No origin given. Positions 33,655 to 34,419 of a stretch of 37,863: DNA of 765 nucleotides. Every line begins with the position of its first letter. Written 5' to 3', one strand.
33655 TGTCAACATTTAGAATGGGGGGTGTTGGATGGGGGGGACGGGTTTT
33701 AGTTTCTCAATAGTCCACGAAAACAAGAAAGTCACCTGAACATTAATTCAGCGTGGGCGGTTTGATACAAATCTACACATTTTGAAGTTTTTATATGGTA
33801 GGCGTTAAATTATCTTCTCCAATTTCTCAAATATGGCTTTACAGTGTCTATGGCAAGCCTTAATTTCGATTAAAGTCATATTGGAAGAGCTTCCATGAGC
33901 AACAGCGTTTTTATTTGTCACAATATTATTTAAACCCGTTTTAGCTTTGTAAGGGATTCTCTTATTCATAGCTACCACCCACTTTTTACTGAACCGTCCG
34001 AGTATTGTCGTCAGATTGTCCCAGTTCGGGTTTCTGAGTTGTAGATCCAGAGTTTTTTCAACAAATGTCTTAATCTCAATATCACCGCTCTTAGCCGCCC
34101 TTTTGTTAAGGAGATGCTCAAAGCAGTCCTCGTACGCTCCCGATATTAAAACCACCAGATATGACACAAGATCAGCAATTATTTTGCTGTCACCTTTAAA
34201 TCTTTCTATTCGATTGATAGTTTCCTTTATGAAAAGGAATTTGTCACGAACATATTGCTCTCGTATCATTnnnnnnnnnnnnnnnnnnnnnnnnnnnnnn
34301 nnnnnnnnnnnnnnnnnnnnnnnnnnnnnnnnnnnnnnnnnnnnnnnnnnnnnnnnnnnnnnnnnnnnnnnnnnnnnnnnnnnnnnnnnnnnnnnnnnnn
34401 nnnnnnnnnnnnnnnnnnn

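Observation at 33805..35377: DUF262 (GmrS/ParB-like) gene translationally coupled to a small HEPN-like gene: a compact two-gene cassette that looks like an undescribed defence or abortive-infection module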

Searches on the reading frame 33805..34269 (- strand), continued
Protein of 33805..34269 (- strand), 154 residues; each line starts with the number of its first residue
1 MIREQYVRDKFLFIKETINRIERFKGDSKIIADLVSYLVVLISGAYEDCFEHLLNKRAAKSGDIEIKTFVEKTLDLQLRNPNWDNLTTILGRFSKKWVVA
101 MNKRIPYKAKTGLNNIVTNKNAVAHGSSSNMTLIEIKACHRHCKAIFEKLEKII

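Call 47: fold_search(model_id=the predicted structure, library=pdb)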
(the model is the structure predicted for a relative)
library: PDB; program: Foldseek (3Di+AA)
matches with E <= 10: 232; with E <= 0.001: 0
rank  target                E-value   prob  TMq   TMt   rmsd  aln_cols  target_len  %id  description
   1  6m6w_H                1.2e-01  0.96  0.45  0.52   5.8       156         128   17  Crystal structure the toxin-antitoxin MntA-HpeT mutant-Y104A (released 2020-09-30)
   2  6m6u_H                1.2e-01  0.98  0.50  0.56   5.8       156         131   17  Crystal structure the toxin-antitoxin MntA-HpeT mutant-D39ED41E (released 2020-09-30)
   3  7bxo_D                1.8e-01  0.96  0.48  0.54   6.0       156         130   17  Crystal structure of the toxin-antitoxin with AMP-PNP (released 2020-09-30)
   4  7ae8_D                3.5e-01  0.91  0.50  0.51   5.9       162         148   14  Crystal structure of HEPN(R102A) toxin (released 2020-12-30)
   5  7ae6_A                3.7e-01  0.93  0.50  0.51   5.5       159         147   13  Crystal structure of di-AMPylated HEPN(R102A) toxin (released 2020-12-30)
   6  1ylm_A                3.7e-01  0.89  0.48  0.51   6.6       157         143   13  Structure of Cytosolic Protein of Unknown Function YutE from Bacillus subtilis (released 2005-03-01)
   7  7ae6_B                4.7e-01  0.72  0.41  0.44   7.3       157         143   12  Crystal structure of di-AMPylated HEPN(R102A) toxin (released 2020-12-30)
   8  5cwb                  5.3e-01  0.18  0.25  0.21  15.0       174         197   14  Crystal structure of de novo designed helical repeat protein DHR4 (released 2015-12-16)
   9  7ae8_C                5.8e-01  0.77  0.48  0.51   5.8       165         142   13  Crystal structure of HEPN(R102A) toxin (released 2020-12-30)
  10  7ae2_A                6.5e-01  0.69  0.45  0.48   6.7       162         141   12  Crystal structure of HEPN(H107A-Y109F) toxin in complex with MNT antitoxin (released 2020-12-30)
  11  7ae9_D                7.6e-01  0.72  0.47  0.50   6.5       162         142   12  Crystal structure of mono-AMPylated HEPN(R46E) toxin in complex with MNT antitoxin (released 2020-12-30)
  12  6egc                  8.0e-01  0.30  0.31  0.32   8.2       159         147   13  Single-chain version of 2L4HC2_23 (PDB 5J0K) (released 2019-05-29)
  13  6drz                  8.0e-01  0.12  0.22  0.09  26.4       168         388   14  Structural Determinants of Activation and Biased Agonism at the 5-HT2B Receptor (released 2018-08-29)
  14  9lp2_A                8.4e-01  0.21  0.28  0.28  13.1       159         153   16  Crystal structure of de novo designed amantadine induced heterodimer dAID23.4 (released 2025-12-17)
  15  3jbi_V                1.1e+00  0.20  0.26  0.30  13.6       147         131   14  MDFF model of the vinculin tail domain bound to F-actin (released 2015-11-04)
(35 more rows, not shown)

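Call 50: search_protein_families(library=padloc, proteins=[L092:4916-6070:+, L092:6051-6686:+], max_evalue=0.01)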
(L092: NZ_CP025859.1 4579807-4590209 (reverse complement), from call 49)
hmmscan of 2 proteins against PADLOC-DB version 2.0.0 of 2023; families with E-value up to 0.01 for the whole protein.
L092:4916-6070:+ (384 aa): 10 families
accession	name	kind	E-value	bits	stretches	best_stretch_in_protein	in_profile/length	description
PDLC03877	NsnA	-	1.2e-65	220.2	1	15-379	23-380/385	-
PDLC04027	PD-T4-2_A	-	1.8e-55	186.5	1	22-377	18-360/363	-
PDLC03418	REase_II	-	1.1e-11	42.5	1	48-202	25-161/372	Type II restriction enzyme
PDLC04151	HEC-05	-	1.2e-07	28.8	1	41-112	25-89/600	-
PDLC04150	HEC-05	-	4.6e-07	27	1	47-102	13-68/583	-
PDLC04155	HEC-06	-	0.00015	18.4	1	50-111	15-84/562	-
PDLC04157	HEC-06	-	0.00019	18.2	1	43-171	10-145/558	-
PDLC04154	HEC-06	-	0.00046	17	1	43-112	13-87/569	-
PDLC04709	PDC-M55C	-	0.00055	16.7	1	46-96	19-69/554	-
PDLC02792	SspE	-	0.0076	12.6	0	56-83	24-51/771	SspE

L092:6051-6686:+ (211 aa): 1 family
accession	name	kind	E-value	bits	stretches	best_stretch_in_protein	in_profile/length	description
PDLC04028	PD-T4-2_B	-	1.4e-08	33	1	19-148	9-145/168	-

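Call 60: search_protein_families(library=pfam, proteins=[L092:6051-6686:+], max_evalue=0.1)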
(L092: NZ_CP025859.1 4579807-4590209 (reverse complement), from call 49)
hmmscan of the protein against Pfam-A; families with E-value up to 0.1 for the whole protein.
L092:6051-6686:+ (211 aa): 5 families
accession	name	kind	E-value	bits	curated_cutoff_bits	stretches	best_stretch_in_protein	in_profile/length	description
PF18735.6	HEPN_RiboL-PSP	-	2.2e-19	70.6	28.4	1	13-167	2-190/191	RiboL-PSP-HEPN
PF18731.6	HEPN_Swt1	-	0.016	16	27.5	1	78-139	37-93/115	Swt1-like HEPN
PF22745.1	Nlig-Ia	-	0.039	15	27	0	59-95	26-62/92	DNA ligase-like, N-terminal NAD+-binding domain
PF18737.6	HEPN_MAE_28990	-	0.063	13.9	26.8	1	50-166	91-202/211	MAE_28990/MAE_18760-like HEPN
PF25616.1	PhiKZ_gp35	-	0.081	12.4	35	0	159-204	25-70/271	Bacteriophage PhiKZ capsid decoration protein gp35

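Call 63: search_solved_structures(query=A2, max_evalue=1)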
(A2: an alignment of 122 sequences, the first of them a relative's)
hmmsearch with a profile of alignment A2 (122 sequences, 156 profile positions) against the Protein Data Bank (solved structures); distinct sequences matched with E-value up to 1: 6.
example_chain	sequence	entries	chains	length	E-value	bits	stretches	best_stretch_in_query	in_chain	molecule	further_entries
5h11_A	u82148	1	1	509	0.0029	20.6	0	41-79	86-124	Uncharacterized protein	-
8y7f_A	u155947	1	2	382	0.014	18.5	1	95-150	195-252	CRISPR-associated protein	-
8y75_A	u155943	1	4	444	0.027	17.5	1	95-150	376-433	CRISPR-associated protein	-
8y6z_B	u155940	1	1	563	0.046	16.8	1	95-150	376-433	CRISPR-associated protein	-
8y7g_A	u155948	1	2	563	0.046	16.8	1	95-150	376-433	CRISPR-associated protein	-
1v75_B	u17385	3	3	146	0.38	13.8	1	112-153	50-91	Hemoglobin A and D beta chain | Hemoglobin A/D subunit beta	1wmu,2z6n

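Call 84: find_homologous_proteins(query=L092:4916-6070:+, max_evalue=1e-10)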
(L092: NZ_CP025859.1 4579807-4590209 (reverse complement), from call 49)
Query L092:4916-6070:+ (384 aa): 2788 proteins with E <= 1e-10 among 5204 candidates; the best 120 are listed.
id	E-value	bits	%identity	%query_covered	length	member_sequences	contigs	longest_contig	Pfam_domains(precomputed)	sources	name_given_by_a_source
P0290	2.1e-252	854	100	100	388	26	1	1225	PF03235.20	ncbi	ncbi:GmrSD restriction endonuclease domain-containing protein, partial [Escherichia coli]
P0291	4.1e-232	788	100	92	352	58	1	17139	PF03235.20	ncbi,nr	ncbi:TPA: DUF262 domain-containing protein, partial [Escherichia coli]|nr:DUF262 domain-containing p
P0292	6.5e-210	715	83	100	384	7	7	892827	PF03235.20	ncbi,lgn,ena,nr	ncbi:DUF262 domain-containing protein [Escherichia coli]|nr:DUF262 domain-containing protein [Escher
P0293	2.4e-203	693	81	100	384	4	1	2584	PF03235.20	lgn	-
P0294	3.9e-190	650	79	96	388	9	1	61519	PF03235.20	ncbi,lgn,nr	ncbi:DUF262 domain-containing protein [Yersinia enterocolitica]|nr:DUF262 domain-containing protein 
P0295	4.4e-181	620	76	97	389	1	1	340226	PF03235.20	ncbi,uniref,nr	ncbi:DUF262 domain-containing protein [Pectobacterium odoriferum]|uniref:DUF262 domain-containing pr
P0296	2.1e-180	618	72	100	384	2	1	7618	PF03235.20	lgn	-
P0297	2.5e-180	617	72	100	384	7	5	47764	PF03235.20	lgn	-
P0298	6.1e-180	616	76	97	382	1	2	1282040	PF03235.20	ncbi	ncbi:DUF262 domain-containing protein [Serratia fonticola]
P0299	2.9e-179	614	74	99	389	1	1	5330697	PF03235.20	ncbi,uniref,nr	ncbi:DUF262 domain-containing protein [Brenneria izadpanahii]|uniref:DUF262 domain-containing protei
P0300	4.0e-179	613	75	97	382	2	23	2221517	PF03235.20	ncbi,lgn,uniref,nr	ncbi:DUF262 domain-containing protein [Serratia marcescens]|uniref:DUF262 domain-containing protein 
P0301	1.2e-175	602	72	97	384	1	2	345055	PF03235.20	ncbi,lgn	ncbi:TPA: DUF262 domain-containing protein [Serratia marcescens]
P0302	5.7e-175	600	73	95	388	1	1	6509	PF03235.20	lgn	-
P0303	1.4e-174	598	73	95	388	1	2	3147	PF03235.20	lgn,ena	-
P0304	1.9e-174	598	70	98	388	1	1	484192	PF03235.20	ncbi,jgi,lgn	ncbi:DUF262 domain-containing protein [Rahnella aceris]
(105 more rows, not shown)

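Call 85: list_cluster_members(proteins=[P0290, P0291, P0292])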
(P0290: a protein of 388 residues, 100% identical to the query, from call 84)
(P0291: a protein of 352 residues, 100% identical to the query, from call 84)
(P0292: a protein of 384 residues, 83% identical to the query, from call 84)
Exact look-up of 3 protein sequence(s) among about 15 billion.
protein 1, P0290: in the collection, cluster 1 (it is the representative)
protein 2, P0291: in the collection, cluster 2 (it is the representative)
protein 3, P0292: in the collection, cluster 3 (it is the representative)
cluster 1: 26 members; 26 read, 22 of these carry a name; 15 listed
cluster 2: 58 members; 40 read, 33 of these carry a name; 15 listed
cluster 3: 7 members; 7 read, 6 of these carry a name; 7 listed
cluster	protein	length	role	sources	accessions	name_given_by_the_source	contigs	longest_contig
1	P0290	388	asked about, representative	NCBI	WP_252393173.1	GmrSD restriction endonuclease domain-containing protein, partial [Escherichia coli]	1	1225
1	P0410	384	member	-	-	TPA: DUF262 domain-containing protein [Escherichia coli] | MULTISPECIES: DUF262 domain-containing protein [Enterobacteriaceae]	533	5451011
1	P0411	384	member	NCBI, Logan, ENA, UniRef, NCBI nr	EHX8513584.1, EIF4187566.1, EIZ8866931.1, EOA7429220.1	DUF262 domain-containing protein [Escherichia coli] | GmrSD restriction endonuclease domain-containing protein n=1 Tax=Escherichia coli ...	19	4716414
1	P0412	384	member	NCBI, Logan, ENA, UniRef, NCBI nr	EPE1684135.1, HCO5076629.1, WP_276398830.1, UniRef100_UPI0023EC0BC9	TPA: DUF262 domain-containing protein [Escherichia coli] | DUF262 domain-containing protein n=1 Tax=Escherichia coli TaxID=562 RepID=UPI0023EC0BC9 | DUF262 domain-containing protein [Escherichia coli]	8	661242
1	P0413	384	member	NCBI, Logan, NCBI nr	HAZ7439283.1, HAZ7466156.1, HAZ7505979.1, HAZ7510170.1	TPA: DUF262 domain-containing protein [Escherichia coli] | DUF262 domain-containing protein [Escherichia coli]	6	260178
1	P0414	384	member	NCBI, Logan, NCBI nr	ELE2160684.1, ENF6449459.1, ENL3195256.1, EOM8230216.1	DUF262 domain-containing protein [Escherichia coli]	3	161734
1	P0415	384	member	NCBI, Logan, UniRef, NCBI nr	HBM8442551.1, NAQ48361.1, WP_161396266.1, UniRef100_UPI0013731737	DUF262 domain-containing protein [Escherichia coli] | GmrSD restriction endonuclease domain-containing protein n=1 Tax=Escherichia coli ...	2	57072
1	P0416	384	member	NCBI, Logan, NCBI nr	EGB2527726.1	DUF262 domain-containing protein [Salmonella enterica]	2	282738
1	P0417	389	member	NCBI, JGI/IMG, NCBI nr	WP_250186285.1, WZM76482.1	GmrSD restriction endonuclease domain-containing protein [Escherichia coli] | hypothetical protein | DUF262 domain-containing protein [Escherichia coli]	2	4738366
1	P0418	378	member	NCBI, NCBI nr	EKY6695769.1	DUF262 domain-containing protein [Escherichia coli]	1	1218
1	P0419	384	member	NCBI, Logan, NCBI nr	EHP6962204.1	DUF262 domain-containing protein [Escherichia coli]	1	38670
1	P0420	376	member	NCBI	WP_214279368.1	GmrSD restriction endonuclease domain-containing protein, partial [Escherichia coli]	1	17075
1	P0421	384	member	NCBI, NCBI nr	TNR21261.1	DUF262 domain-containing protein [Escherichia coli]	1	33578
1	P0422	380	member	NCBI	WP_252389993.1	GmrSD restriction endonuclease domain-containing protein, partial [Escherichia coli]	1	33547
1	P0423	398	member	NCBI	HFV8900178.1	TPA: DUF262 domain-containing protein, partial [Escherichia coli]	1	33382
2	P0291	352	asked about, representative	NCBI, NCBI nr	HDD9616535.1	TPA: DUF262 domain-containing protein, partial [Escherichia coli] | DUF262 domain-containing protein [Escherichia coli]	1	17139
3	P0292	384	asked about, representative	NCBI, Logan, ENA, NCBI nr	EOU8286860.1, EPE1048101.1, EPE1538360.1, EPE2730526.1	DUF262 domain-containing protein [Escherichia coli]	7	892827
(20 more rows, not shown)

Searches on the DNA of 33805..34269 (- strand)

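Call 48: search_dna_similar(query=L011:179-1882:+, collection=ecoli_genomes, mode=distant, max_rows=30, rows=spread)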
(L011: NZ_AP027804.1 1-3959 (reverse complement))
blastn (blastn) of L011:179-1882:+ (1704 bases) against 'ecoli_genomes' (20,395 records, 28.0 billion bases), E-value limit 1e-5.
Records with a match: 14; places in all: 16; records where one place covers at least 80% of the query: 4.
Genomes with a match: 14 of 5426; with a place that covers at least 80% of the query: 4. Places per genome that has any: lowest 1, median 1, highest 3. On chromosomes: 10 places; on plasmids: 6.
Best place of each record, by identity: >=99% 4; 60-80% 10.
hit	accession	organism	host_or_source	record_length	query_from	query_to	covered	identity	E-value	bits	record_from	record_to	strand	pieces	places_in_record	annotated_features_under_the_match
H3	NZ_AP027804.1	Escherichia coli strain 2017.10.01CC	Homo sapiens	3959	1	1704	100%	100.0%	0e+0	3074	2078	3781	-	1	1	DUF262 domain-containing protein | HEPN domain-containing protein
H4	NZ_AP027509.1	Escherichia coli strain LR-27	Homo sapiens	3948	1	1704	100%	99.9%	0e+0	3069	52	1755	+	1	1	DUF262 domain-containing protein | HEPN domain-containing protein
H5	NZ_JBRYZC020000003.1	Escherichia coli strain APEC_AN-25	Gallus gallus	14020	1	1704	100%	99.9%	0e+0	3065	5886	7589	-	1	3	DUF262 domain-containing protein | HEPN domain-containing protein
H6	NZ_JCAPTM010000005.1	Escherichia coli strain ES10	Aquarana catesbeiana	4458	1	1704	100%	99.8%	0e+0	3056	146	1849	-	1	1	DUF262 domain-containing protein | HEPN domain-containing protein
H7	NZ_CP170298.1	Escherichia coli strain BKQWHE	Homo sapiens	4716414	56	458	24%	68.8%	1e-33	154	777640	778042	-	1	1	GmrSD restriction endonuclease domain-containing protein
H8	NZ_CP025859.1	Escherichia coli strain 504239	Homo sapiens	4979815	56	458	24%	68.6%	6e-32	150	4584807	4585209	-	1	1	GmrSD restriction endonuclease domain-containing protein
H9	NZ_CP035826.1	Escherichia coli strain 67-1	Homo sapiens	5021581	56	458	24%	68.6%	6e-32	150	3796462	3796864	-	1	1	GmrSD restriction endonuclease domain-containing protein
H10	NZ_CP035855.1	Escherichia coli TW11681 strain TW11681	-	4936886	56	458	24%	68.6%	6e-32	150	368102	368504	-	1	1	GmrSD restriction endonuclease domain-containing protein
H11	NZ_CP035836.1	Escherichia coli strain WS1933D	Homo sapiens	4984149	56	458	24%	68.6%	6e-32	150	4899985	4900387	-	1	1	GmrSD restriction endonuclease domain-containing protein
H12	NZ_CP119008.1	Escherichia coli strain CE0011b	Bos taurus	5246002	56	458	24%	68.6%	6e-32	150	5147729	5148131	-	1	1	GmrSD restriction endonuclease domain-containing protein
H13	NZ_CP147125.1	Escherichia coli strain KMi012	river water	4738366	56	458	24%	68.6%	6e-32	150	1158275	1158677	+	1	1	GmrSD restriction endonuclease domain-containing protein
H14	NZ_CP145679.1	Escherichia coli strain S1-NGR-02-A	Homo sapiens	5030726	56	458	24%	68.6%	6e-32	150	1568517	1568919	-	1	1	GmrSD restriction endonuclease domain-containing protein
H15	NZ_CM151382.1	Escherichia coli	Homo sapiens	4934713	56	458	24%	68.6%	6e-32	150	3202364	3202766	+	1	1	GmrSD restriction endonuclease domain-containing protein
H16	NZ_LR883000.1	Escherichia coli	-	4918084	56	458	24%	68.6%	6e-32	150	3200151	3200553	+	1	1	DUF262 domain-containing protein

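Call 49: get_annotated_region(hit=H8, flank=5000)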
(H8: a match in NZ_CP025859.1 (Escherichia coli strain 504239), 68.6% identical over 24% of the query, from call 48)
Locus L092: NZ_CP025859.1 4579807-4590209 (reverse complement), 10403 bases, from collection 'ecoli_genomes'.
description: Escherichia coli strain 504239 chromosome, complete genome
organism: Escherichia coli strain 504239 (NCBI taxid 562)
replicon: chromosome; assembly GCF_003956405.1
host: Homo sapiens; source: stool; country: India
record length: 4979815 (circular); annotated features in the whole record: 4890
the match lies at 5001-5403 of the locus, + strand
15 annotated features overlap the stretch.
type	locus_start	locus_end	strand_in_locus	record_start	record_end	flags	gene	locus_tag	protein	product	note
CDS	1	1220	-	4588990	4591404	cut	-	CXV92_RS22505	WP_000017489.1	replication endonuclease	-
CDS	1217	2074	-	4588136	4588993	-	-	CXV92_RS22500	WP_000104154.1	DNA adenine methylase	-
CDS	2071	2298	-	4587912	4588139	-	-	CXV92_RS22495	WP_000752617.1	TraR/DksA family transcriptional regulator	-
CDS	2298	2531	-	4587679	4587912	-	-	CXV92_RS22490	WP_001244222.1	DUF2732 family protein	-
CDS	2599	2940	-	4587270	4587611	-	-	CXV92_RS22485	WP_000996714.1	DUF5347 family protein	-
CDS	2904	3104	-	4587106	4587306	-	-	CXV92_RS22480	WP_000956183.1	phage filamentation protein Fil family protein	-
CDS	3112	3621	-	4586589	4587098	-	-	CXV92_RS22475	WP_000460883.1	phage regulatory CII family protein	-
CDS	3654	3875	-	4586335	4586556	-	-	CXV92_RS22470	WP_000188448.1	hypothetical protein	-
CDS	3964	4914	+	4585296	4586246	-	-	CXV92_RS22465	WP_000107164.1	phage repressor protein CI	-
CDS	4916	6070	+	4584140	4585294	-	-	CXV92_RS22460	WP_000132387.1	GmrSD restriction endonuclease domain-containing protein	-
CDS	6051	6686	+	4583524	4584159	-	-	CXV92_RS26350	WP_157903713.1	HEPN domain-containing protein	-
CDS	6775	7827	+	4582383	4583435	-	-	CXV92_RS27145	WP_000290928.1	phage integrase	-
CDS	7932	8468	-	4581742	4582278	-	rcdA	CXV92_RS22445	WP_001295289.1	DNA-binding transcriptional regulator RcdA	-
CDS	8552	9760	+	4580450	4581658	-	ybjJ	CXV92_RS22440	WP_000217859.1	MFS transporter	-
CDS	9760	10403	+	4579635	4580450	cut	ybjI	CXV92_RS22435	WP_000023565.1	5-amino-6-(5-phospho-D-ribitylamino)uracil phosphatase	-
